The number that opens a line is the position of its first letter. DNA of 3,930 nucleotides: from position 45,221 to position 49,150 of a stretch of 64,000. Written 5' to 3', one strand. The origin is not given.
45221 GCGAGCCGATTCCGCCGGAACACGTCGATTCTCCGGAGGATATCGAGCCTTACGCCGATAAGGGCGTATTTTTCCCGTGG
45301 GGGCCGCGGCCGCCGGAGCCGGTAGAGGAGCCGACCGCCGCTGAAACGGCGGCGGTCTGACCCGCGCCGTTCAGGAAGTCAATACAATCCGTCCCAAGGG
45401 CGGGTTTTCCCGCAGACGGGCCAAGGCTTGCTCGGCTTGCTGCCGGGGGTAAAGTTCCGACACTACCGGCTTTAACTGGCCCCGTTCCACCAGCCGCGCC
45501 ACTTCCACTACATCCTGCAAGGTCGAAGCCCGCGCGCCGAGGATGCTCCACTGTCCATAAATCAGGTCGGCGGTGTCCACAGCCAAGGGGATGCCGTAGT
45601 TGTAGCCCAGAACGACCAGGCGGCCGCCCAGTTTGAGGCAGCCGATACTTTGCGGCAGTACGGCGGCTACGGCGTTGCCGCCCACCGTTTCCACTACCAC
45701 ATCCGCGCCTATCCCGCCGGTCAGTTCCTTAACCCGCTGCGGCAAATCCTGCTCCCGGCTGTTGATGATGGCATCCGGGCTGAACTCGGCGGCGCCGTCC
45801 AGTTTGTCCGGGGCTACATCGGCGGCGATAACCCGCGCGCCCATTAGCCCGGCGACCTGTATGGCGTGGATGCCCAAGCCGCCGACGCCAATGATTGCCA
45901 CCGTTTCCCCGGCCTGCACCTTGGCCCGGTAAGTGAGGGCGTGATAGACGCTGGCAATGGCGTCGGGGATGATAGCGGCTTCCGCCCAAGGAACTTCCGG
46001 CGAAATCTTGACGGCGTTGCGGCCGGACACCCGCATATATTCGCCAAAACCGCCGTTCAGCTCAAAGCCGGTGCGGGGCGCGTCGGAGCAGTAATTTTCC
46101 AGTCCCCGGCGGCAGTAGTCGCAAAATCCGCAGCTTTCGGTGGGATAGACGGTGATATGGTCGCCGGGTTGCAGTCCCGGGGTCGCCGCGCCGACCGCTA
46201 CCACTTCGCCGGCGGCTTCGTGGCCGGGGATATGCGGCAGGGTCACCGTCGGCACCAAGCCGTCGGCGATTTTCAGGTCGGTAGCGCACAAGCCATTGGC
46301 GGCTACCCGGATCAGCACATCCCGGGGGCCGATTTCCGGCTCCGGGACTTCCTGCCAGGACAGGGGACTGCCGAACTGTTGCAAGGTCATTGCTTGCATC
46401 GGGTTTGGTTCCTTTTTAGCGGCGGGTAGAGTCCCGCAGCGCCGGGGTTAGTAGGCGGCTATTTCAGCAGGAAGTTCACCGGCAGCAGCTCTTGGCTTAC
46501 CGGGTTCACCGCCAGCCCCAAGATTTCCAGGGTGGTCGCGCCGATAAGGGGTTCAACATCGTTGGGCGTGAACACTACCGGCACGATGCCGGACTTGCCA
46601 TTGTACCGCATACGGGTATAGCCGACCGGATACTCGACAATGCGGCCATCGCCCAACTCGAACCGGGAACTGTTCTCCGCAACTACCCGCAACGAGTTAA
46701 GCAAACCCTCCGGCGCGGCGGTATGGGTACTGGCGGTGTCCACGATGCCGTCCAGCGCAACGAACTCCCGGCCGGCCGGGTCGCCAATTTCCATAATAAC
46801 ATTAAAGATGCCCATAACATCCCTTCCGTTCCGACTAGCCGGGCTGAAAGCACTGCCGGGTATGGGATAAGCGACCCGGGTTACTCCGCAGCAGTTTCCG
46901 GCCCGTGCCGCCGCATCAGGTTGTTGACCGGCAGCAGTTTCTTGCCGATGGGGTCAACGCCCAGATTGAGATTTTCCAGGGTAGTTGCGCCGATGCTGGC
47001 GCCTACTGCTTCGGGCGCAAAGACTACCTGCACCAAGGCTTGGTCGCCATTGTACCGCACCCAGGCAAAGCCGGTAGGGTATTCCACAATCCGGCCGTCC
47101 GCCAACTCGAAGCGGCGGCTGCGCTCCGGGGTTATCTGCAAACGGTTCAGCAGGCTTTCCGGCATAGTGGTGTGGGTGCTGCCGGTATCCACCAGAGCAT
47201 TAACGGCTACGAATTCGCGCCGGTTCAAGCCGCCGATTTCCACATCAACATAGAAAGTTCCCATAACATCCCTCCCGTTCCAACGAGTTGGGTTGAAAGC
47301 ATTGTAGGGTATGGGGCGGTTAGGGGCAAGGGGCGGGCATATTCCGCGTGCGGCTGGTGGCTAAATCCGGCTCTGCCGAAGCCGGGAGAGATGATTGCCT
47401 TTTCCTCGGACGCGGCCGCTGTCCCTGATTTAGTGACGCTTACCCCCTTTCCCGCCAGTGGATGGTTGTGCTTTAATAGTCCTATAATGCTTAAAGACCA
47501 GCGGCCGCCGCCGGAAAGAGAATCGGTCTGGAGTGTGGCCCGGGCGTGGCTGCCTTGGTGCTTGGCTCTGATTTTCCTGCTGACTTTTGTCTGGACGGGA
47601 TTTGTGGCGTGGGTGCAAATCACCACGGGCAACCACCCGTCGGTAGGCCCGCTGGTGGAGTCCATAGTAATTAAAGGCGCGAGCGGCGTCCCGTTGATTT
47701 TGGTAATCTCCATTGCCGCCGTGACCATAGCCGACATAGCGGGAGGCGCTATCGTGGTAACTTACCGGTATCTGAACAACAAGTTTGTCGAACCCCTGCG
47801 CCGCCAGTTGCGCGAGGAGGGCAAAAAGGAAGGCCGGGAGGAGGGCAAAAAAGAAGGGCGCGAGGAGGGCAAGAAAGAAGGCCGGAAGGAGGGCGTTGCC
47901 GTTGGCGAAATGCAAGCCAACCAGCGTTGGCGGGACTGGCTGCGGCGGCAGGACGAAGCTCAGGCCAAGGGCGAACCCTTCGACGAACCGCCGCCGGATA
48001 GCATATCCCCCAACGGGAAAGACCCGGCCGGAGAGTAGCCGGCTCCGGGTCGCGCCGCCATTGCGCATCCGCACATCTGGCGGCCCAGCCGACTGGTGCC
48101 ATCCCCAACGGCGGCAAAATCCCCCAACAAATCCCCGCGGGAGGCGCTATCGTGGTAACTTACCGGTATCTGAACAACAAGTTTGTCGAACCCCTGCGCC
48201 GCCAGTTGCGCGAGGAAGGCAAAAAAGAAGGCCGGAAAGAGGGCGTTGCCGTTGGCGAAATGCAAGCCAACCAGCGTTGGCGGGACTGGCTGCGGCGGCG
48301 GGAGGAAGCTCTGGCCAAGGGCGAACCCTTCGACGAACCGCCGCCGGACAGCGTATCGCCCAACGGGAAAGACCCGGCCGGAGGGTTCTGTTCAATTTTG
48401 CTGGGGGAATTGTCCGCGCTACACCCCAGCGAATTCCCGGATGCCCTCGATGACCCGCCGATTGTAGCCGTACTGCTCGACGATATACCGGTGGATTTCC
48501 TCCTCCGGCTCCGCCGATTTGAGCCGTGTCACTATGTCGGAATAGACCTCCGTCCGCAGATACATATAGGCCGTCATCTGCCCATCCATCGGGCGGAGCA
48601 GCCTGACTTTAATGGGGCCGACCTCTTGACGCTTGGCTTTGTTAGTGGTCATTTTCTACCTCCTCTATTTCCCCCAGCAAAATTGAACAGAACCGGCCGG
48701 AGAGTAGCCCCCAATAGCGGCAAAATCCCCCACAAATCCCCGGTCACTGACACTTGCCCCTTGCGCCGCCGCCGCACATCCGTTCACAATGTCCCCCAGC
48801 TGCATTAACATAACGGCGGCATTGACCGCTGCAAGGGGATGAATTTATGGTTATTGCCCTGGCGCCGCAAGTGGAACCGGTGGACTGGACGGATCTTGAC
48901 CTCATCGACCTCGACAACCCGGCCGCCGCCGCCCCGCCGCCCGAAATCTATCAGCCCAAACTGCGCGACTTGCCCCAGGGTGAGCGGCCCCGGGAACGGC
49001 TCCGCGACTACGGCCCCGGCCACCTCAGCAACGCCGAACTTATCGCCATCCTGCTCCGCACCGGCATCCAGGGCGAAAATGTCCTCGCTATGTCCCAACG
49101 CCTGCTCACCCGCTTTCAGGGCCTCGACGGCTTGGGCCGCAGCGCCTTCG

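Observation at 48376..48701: IS6-type terminal repeats and 8-bp TSD mobilising a 77-aa ORF instead of a transposase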

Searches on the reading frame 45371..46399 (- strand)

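Call 78: search_protein_families(library=pfam, proteins=[window:45371-46399:-], max_evalue=0.001)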
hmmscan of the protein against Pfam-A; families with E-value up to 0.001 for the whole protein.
window:45371-46399:- (342 aa): 4 families
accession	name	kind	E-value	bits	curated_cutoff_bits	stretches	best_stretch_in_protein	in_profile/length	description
PF08240.17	ADH_N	-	1.3e-28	99.7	23.5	1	24-133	1-103/104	Alcohol dehydrogenase GroES-like domain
PF00107.32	ADH_zinc_N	-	2.6e-25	89.3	31.8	1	174-305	1-128/129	Zinc-binding dehydrogenase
PF13602.12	ADH_zinc_N_2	-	5.5e-14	53.7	27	1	209-340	4-134/134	Zinc-binding dehydrogenase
PF01262.27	AlaDh_PNT_C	-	2.2e-05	24.4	23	1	161-232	23-99/214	Alanine dehydrogenase/PNT, C-terminal domain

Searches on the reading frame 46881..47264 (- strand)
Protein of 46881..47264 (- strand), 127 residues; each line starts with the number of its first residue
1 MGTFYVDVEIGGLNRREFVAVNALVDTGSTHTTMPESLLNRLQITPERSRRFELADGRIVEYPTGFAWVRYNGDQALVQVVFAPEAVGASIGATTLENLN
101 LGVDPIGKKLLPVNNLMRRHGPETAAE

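Call 78: search_protein_families(library=pfam, proteins=[window:46881-47264:-], max_evalue=0.001)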
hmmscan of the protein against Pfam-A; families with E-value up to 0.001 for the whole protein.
window:46881-47264:- (127 aa): 2 families
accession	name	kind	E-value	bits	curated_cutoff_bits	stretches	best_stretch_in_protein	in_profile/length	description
PF13650.11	Asp_protease_2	-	7.7e-09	36.6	24.3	1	6-84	1-77/90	Aspartyl protease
PF13975.11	gag-asp_proteas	-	1.1e-07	32.7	28.2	1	20-85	9-78/92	gag-polyprotein putative aspartyl protease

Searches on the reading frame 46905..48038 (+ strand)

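Call 9: search_protein_families(library=pfam, proteins=[window:46905-48038:+], max_evalue=1)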
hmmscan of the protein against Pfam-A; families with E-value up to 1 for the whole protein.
window:46905-48038:+ (377 aa): 2 families
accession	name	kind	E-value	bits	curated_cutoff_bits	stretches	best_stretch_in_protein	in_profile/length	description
PF09811.14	Yae1_N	-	6.9e-05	22.9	27.5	1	304-337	3-36/39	Essential protein Yae1, N terminal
PF05231.19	MASE1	-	0.015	14.9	29.8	1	212-296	29-104/299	MASE1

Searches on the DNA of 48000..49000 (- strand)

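Call 46: search_rna_families(source=window, start=48000, end=49000, threshold=evalue, max_evalue=1)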
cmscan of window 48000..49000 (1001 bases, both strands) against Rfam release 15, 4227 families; matches with E-value up to 1: 0.
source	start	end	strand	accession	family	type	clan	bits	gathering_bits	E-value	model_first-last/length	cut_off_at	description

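Call 64: search_dna_similar(query=window:48384-48694:-, collection=plasmids, mode=distant, max_evalue=0.001)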
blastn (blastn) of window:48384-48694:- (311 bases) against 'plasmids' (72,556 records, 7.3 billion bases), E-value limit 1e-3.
No match.

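Call 65: search_dna_similar(query=window:48384-48694:-, collection=phages, mode=distant, max_evalue=0.001)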
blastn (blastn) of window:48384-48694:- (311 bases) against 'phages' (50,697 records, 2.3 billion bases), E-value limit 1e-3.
No match.
